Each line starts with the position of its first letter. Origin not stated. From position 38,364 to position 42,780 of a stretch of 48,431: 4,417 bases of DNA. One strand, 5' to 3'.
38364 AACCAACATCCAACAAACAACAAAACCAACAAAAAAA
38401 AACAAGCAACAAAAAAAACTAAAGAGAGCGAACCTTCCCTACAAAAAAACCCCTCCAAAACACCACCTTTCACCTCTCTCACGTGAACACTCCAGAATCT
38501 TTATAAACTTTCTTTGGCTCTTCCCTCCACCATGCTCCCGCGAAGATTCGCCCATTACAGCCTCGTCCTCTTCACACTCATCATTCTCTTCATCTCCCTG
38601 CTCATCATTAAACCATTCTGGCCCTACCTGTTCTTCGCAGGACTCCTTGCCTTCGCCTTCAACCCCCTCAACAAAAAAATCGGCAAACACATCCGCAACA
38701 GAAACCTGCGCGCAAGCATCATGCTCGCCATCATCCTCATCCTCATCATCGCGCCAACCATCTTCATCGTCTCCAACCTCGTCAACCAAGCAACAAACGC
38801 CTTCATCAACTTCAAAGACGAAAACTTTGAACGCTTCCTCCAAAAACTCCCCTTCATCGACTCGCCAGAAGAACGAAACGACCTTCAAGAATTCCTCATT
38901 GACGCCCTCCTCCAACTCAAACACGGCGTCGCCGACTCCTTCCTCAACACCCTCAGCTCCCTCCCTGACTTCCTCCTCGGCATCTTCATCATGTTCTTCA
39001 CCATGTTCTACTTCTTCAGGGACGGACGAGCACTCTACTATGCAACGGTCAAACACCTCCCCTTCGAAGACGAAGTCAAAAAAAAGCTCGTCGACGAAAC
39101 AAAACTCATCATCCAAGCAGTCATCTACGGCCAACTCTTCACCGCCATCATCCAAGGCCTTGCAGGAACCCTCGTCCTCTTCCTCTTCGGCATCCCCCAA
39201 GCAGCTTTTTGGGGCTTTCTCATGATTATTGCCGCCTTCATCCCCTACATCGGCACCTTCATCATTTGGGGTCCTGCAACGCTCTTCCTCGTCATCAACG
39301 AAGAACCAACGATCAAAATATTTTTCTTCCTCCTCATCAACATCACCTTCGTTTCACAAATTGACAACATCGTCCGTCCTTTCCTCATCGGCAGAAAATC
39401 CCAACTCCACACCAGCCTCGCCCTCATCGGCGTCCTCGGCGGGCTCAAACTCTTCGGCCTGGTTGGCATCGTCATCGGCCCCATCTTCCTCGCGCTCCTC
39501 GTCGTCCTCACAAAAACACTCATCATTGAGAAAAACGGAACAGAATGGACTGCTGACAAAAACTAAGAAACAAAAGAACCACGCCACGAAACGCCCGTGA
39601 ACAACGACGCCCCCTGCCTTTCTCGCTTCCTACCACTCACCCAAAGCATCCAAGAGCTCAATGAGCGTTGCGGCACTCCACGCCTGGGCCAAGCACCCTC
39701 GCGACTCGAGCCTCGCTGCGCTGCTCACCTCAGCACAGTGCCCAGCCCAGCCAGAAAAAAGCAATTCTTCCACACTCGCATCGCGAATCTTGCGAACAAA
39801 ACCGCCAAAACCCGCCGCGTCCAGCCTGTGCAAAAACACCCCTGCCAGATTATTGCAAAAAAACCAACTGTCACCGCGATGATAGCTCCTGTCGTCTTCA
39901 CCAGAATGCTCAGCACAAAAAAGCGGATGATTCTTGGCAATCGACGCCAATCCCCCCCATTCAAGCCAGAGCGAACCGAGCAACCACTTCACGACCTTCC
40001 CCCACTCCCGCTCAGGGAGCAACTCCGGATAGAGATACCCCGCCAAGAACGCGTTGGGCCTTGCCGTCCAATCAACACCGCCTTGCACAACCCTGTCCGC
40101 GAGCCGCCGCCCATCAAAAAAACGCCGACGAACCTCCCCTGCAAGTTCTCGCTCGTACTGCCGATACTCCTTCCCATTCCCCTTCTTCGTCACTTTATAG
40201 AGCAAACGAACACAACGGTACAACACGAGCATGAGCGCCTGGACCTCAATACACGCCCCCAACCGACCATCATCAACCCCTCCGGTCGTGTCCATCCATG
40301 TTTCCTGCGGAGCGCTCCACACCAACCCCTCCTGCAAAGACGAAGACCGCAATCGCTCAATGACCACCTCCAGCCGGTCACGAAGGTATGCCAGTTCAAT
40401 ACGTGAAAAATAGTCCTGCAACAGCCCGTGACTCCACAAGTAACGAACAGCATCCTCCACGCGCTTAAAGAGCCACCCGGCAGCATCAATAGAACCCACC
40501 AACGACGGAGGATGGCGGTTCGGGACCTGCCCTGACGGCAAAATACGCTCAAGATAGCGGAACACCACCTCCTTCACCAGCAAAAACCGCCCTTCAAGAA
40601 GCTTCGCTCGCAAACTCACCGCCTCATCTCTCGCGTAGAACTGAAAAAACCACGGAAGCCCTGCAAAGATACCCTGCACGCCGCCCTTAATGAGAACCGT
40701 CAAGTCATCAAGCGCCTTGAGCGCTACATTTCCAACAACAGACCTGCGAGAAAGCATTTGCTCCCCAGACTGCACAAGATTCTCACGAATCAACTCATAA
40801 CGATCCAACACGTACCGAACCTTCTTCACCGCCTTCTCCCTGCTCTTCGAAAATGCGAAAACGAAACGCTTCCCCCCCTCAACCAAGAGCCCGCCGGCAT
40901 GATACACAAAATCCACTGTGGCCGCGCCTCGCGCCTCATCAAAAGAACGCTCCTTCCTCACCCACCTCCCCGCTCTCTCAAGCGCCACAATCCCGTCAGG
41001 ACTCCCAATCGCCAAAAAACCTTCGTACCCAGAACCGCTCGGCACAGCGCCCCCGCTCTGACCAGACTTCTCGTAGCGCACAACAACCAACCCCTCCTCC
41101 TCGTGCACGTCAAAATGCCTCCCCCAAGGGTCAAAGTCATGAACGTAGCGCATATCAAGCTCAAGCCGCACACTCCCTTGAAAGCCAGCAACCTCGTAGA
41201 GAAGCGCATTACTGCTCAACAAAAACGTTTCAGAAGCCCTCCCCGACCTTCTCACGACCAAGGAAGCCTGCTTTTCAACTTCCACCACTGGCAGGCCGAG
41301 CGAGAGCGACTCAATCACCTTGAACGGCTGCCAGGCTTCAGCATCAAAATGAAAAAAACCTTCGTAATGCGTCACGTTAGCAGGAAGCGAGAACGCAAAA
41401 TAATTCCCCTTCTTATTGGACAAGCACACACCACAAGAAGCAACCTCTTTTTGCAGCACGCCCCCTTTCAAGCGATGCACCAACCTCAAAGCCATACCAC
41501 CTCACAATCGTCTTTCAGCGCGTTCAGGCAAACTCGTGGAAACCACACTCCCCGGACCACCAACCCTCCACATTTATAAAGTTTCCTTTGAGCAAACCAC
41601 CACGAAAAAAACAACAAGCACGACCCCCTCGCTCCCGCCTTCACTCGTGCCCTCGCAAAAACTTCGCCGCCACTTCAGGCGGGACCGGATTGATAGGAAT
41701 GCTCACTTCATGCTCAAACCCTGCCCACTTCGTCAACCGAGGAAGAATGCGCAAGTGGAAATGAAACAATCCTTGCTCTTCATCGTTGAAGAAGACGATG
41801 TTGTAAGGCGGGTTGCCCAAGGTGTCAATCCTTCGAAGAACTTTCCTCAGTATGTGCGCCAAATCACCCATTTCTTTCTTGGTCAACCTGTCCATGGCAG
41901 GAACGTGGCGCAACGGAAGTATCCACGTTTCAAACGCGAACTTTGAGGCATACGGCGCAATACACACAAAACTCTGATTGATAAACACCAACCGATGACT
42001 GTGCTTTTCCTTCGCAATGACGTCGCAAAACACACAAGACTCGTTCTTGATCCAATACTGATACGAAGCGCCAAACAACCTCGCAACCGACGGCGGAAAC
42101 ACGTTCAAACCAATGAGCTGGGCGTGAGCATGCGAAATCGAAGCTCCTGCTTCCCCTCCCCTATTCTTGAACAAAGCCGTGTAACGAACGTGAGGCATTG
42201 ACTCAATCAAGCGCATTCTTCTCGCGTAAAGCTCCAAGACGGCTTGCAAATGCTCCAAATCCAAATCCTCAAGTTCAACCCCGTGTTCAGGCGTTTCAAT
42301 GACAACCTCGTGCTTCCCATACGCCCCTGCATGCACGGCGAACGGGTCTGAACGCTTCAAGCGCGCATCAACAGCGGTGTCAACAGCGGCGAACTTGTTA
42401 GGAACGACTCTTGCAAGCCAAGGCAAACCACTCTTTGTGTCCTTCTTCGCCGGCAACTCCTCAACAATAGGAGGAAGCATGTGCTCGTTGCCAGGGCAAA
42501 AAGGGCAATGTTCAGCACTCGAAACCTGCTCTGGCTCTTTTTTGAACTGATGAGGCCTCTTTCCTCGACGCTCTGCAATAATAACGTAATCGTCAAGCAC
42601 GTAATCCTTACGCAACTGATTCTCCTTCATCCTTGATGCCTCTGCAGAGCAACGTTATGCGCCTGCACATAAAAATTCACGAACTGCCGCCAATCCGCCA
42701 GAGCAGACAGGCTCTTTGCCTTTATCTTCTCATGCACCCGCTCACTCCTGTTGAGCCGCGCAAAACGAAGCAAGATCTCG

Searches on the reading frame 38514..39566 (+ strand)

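Call 23: search_protein_families(library=pfam, proteins=[window:38514-39566:+], max_evalue=0.01)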
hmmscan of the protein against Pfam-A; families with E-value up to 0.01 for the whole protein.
window:38514-39566:+ (350 aa): 1 family
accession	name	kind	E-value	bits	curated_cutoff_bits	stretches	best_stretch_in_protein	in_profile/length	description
PF01594.21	AI-2E_transport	-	4.1e-50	171.3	34.3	1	17-335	3-325/327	AI-2E family transporter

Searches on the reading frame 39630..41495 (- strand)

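Call 23: search_protein_families(library=pfam, proteins=[window:39630-41495:-], max_evalue=0.01)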
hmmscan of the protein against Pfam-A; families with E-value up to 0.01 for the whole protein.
window:39630-41495:- (621 aa): 1 family
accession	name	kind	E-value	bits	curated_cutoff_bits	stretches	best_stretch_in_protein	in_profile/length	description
PF06202.20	GDE_C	-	3.3e-26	92.6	21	1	271-613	13-367/367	Amylo-alpha-1,6-glucosidase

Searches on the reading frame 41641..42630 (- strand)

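Call 23: search_protein_families(library=pfam, proteins=[window:41641-42630:-], max_evalue=0.01)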
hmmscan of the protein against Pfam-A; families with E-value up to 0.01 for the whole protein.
window:41641-42630:- (329 aa): 6 families
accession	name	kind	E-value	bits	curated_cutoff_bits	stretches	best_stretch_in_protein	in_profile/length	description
PF01087.27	GalP_UDP_transf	-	5.4e-12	47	22.1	1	5-177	13-182/184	Galactose-1-phosphate uridyl transferase, N-terminal domain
PF02744.22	GalP_UDP_tr_C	-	1.1e-09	38.6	29.2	1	191-293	7-117/165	Galactose-1-phosphate uridyl transferase, C-terminal domain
PF16285.10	DUF4931_N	-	4.3e-08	33.7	24.1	1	107-176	53-122/124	Domain of unknown function (DUF4931) N-terminal domain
PF01230.28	HIT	-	1e-07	32.9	21.5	0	233-298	27-95/98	HIT domain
PF11969.13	DcpS_C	-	5.2e-07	30.6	24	1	198-296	1-100/114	Scavenger mRNA decapping enzyme C-term binding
PF16268.10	DUF4921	-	1.2e-05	24.9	28.5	1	140-319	213-387/425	Domain of unknown function (DUF4921)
